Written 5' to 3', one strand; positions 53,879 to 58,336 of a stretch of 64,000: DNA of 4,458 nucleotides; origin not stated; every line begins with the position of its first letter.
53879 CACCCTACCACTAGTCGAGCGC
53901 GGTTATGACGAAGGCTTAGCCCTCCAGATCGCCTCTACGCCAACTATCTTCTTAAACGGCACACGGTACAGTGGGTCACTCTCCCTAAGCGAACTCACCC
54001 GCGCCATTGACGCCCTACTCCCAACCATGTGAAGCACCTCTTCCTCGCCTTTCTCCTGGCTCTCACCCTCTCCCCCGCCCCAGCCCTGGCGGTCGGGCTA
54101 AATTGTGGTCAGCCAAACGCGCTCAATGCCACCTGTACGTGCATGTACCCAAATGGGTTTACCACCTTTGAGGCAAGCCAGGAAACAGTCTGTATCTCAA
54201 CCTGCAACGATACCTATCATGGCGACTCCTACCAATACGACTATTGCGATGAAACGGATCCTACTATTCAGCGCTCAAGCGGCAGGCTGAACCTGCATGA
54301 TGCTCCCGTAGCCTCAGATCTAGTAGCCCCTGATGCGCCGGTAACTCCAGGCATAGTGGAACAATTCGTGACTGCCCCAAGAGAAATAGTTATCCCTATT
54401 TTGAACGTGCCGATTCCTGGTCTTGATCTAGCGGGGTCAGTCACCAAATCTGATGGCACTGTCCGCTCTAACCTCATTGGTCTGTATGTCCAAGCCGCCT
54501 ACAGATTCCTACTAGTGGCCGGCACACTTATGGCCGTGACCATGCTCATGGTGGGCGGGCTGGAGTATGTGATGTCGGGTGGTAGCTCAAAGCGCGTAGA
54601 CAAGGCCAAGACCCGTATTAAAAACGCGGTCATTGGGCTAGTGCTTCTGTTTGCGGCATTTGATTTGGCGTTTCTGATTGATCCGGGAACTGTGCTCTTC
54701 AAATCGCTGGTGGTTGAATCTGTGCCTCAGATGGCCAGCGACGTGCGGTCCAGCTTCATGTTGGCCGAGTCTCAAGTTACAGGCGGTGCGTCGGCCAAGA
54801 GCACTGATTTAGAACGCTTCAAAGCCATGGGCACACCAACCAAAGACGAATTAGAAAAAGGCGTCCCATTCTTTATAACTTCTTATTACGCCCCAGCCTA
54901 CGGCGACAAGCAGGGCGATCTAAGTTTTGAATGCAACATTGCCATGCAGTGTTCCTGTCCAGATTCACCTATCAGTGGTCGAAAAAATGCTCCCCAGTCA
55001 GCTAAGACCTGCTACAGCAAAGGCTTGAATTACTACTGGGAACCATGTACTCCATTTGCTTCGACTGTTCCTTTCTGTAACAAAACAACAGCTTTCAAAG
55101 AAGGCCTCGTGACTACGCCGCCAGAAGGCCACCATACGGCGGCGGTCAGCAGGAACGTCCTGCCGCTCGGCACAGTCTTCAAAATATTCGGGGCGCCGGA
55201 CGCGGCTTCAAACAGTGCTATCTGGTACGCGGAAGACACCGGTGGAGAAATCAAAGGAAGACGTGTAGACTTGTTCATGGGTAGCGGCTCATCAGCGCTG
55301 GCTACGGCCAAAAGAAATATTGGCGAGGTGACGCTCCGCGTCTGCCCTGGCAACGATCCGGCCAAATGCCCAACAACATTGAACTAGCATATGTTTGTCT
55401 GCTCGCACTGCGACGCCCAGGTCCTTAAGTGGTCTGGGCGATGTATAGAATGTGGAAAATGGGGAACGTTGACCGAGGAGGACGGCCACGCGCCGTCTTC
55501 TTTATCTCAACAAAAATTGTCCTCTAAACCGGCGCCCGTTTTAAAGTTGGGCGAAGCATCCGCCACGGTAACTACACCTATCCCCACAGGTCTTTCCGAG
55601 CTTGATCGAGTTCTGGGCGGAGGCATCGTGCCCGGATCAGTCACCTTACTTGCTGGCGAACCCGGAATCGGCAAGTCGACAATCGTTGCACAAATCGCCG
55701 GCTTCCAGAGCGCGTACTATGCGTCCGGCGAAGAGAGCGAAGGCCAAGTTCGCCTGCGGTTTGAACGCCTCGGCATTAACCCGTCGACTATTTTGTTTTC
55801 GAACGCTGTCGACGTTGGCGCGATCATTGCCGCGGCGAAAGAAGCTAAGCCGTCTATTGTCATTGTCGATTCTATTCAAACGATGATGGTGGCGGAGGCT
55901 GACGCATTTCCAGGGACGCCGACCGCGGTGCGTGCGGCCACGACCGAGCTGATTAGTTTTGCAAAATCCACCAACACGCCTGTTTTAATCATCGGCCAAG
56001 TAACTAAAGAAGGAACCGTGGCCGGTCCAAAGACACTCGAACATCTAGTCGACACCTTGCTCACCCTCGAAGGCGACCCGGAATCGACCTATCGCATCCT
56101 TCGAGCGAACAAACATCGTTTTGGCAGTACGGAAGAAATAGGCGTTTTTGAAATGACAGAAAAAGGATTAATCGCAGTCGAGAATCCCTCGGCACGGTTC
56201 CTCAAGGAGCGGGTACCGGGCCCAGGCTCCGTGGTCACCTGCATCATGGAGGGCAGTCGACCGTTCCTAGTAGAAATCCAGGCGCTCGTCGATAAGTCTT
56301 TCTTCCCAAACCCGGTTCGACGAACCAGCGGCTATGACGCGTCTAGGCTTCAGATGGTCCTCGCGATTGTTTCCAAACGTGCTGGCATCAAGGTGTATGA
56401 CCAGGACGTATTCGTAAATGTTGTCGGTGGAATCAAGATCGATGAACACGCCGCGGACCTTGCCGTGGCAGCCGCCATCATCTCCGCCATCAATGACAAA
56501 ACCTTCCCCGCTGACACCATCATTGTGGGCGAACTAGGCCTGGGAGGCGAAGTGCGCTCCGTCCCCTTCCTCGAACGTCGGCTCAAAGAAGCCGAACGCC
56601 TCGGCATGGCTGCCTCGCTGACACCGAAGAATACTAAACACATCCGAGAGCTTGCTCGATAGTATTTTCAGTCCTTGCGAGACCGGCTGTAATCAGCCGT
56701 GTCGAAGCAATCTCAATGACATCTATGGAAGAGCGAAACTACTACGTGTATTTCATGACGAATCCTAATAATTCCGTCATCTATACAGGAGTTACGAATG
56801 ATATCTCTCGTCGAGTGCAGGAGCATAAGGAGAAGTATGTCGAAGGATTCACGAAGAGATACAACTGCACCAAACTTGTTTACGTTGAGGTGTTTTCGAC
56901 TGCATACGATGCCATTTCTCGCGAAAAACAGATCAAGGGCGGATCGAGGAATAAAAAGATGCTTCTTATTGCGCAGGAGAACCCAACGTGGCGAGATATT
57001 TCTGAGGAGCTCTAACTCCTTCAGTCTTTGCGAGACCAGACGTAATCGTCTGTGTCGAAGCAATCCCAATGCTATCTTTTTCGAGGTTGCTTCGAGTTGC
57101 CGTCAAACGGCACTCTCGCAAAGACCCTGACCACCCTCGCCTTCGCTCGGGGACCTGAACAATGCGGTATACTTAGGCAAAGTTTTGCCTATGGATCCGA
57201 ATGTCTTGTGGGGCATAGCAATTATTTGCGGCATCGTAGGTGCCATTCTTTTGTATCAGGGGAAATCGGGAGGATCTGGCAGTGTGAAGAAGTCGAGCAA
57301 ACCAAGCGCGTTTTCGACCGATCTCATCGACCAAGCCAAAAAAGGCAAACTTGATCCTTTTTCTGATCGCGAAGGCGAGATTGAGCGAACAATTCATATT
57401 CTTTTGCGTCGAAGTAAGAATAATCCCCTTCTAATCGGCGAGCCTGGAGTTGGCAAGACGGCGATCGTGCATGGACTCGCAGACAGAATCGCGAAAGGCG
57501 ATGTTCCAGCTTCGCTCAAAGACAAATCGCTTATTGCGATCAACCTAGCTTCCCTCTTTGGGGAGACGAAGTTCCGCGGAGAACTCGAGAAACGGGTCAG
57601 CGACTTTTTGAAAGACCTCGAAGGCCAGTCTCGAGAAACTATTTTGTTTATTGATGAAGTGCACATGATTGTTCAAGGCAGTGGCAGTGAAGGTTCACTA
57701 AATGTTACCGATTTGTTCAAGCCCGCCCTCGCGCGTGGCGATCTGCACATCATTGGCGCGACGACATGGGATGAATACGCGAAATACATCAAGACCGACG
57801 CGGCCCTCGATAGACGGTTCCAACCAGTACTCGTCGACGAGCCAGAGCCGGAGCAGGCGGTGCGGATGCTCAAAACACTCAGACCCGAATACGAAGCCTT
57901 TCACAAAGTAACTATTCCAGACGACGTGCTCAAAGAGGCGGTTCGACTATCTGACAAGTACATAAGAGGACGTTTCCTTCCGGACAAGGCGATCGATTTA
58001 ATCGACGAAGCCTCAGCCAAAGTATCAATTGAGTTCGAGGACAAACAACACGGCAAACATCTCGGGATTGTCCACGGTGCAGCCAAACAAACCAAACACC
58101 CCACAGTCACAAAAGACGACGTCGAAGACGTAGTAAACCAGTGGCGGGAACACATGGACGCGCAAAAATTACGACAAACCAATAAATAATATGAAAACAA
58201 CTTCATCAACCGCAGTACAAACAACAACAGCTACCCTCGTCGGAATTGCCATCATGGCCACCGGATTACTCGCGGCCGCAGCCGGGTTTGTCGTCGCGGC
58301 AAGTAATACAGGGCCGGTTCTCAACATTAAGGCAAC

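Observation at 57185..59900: Membrane-anchored single-AAA Clp/Hsp100-NBD1 homolog co-transcribed with a large surface protein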

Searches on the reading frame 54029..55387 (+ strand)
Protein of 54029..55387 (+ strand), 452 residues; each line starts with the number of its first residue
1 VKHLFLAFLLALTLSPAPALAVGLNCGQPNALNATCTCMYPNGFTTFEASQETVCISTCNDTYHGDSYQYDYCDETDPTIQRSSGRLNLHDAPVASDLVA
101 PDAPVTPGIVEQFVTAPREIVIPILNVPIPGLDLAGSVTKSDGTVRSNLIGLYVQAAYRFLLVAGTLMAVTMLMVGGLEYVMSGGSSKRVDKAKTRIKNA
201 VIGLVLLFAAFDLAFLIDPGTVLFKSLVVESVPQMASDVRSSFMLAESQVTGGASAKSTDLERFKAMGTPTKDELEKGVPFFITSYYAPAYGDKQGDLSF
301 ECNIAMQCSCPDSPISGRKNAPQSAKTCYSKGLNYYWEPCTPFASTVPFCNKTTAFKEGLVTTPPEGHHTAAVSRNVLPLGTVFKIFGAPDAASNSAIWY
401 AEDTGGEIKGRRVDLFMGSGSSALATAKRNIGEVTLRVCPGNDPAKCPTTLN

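Call 5: search_protein_families(library=pfam, proteins=[window:54029-55387:+], max_evalue=0.01)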
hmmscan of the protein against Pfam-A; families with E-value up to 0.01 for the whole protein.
window:54029-55387:+ (452 aa): 2 families
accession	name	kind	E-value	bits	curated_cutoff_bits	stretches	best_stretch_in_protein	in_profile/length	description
PF06725.17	3D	-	4.6e-11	43.2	23.8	1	370-426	2-58/72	3D domain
PF18895.5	T4SS_pilin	-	1.6e-07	31.7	26.6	1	159-210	14-64/71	Type IV secretion system pilin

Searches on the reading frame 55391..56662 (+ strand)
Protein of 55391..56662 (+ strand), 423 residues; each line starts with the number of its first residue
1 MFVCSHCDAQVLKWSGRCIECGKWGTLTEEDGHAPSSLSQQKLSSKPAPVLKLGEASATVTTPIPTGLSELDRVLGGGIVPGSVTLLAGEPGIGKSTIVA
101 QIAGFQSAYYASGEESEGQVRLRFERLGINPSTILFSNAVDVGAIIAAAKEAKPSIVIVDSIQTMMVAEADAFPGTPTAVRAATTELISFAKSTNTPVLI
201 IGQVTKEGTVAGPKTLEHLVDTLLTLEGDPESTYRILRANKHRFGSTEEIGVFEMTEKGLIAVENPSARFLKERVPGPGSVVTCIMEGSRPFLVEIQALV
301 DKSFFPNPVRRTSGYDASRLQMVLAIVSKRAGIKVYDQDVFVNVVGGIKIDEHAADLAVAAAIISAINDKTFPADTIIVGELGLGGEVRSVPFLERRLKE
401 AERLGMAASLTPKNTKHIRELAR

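Call 5: search_protein_families(library=pfam, proteins=[window:55391-56662:+], max_evalue=0.01)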
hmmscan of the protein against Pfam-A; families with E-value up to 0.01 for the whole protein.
window:55391-56662:+ (423 aa): 11 families
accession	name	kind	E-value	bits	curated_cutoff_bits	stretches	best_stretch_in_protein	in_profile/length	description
PF06745.19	ATPase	-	5.6e-15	55.8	26.6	2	64-131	1-74/231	KaiC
PF13481.12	AAA_25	-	3e-10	40.5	27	1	65-208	16-194/195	AAA domain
PF13541.12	ChlI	-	7.4e-09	36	27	1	323-414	29-120/121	Subunit ChlI of Mg-chelatase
PF03796.21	DnaB_C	-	4.1e-08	33.4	27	1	64-104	2-41/255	DnaB-like helicase C terminal domain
PF18073.7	Zn_ribbon_LapB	-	7.3e-08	32.4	25.7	1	2-29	1-28/28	Rubredoxin metal binding domain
PF00004.35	AAA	-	1.8e-05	25.6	21.2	1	86-204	2-108/131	ATPase family associated with various cellular activities (AAA)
PF05362.19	Lon_C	-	5.7e-05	23.2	21.1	1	337-421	93-179/205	Lon protease (S16) C-terminal proteolytic domain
PF13191.12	AAA_16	-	0.00027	21.9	32.6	1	77-201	22-138/167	AAA ATPase domain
PF08423.17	Rad51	-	0.0013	18.5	22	1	64-103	8-47/244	Rad51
PF00005.33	ABC_tran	-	0.0026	18.8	25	1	79-121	8-43/137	ABC transporter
PF13401.12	AAA_22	-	0.0048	17.7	27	0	83-203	6-123/130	AAA domain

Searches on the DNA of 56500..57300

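Call 65: search_rna_families(source=window, start=56500, end=57300, threshold=evalue, max_evalue=1)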
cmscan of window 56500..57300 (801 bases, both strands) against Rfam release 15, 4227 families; matches with E-value up to 1: 0.
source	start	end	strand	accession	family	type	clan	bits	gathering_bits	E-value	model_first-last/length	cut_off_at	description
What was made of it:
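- Tried and rejected: Rfam scan of the upstream repeat region: nothing found (call 65).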

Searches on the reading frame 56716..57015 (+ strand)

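Call 5: search_protein_families(library=pfam, proteins=[window:56716-57015:+], max_evalue=0.01)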
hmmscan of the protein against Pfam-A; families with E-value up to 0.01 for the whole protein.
window:56716-57015:+ (99 aa): 1 family
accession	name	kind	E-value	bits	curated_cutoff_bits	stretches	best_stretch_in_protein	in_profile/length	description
PF01541.30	GIY-YIG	-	3e-18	66.3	22.6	1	8-81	1-76/78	GIY-YIG catalytic domain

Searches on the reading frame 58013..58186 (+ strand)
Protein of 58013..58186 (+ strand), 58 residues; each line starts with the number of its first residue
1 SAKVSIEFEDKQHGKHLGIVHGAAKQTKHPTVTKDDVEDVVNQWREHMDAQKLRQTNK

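Call 29: find_related_loci(query=A4, collection=metagenome_contigs, flank=8000)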
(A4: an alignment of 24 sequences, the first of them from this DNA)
Query A4 (58 aa) in metagenome_contigs; peptide patterns used: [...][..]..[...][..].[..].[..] (x = any residue, [..] = any of these).
73 stretches matched a pattern; 15 encode a relative of the query (tblastn E <= 1e-3); 15 distinct loci.
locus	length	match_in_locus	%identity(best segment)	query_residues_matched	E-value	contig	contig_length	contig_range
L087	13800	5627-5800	47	1-58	3e-15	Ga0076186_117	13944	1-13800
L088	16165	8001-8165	55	1-54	3e-13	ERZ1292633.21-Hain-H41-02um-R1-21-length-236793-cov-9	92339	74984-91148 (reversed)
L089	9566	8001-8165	56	1-54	2e-13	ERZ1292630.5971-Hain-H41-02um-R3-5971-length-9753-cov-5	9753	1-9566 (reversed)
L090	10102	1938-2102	56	1-54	2e-13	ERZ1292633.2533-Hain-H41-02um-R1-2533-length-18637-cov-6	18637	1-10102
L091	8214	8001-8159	54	1-54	7e-12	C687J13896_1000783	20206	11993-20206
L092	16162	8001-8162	41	1-54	8e-12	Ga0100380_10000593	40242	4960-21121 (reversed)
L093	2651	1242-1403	41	1-54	8e-12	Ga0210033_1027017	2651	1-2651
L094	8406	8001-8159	54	1-54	7e-12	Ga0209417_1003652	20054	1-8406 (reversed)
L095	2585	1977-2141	51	1-54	1e-11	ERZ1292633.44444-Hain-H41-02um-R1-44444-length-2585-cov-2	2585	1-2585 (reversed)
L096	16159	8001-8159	50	1-54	2e-11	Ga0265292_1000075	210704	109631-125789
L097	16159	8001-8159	50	1-54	2e-10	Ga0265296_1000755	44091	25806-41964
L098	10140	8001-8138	40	1-47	2e-7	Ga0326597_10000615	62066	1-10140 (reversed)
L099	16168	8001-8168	43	1-58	6e-7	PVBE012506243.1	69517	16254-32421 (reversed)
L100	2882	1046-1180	47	1-47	2e-5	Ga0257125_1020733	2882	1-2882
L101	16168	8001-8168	40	1-58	3e-5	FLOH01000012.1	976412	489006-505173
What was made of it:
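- Tried and rejected: metagenome_contigs scan with the family-specific tail alignment: it gave only 15 loci (call 29).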

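Call 53: search_protein_families(library=ncbifam, proteins=[L096:5237-7129:-, L096:8227-9990:-, L099:5093-7174:+, L097:4938-5234:-], max_evalue=1)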
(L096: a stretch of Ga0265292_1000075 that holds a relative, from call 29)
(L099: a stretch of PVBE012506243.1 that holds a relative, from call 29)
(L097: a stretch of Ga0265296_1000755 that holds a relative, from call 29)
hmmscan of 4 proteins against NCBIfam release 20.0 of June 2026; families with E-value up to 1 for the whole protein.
L096:5237-7129:- (630 aa): 1 family
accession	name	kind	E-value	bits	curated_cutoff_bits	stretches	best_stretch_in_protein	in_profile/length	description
TIGR02976.1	phageshock_pspB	equivalog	0.057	13.7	51.7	1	91-118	2-30/75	envelope stress response membrane protein PspB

L096:8227-9990:- (587 aa): 0 families

L099:5093-7174:+ (693 aa): 1 family
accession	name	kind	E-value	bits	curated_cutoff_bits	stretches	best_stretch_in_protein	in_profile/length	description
NF052324.1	PorU_rel_Nterm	equivalog_domain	0.089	10.9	450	1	187-265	799-879/879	putative type IX secretion system sortase PorU2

L097:4938-5234:- (98 aa): 3 families
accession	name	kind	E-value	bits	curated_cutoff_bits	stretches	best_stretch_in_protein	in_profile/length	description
NF033900.0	T4SS_IcmE_DotG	equivalog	0.079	11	750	1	47-93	545-591/1008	type IVB secretion system protein DotG/IcmE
NF045849.1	ICE_MMCAP2_0565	equivalog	0.13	11.9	40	1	5-35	3-33/80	Mbov_0395 family pilin-like conjugal transfer protein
NF045547.1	GGputSyn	equivalog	0.3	9.8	650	1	19-63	270-311/438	gamma-glutamylputrescine synthetase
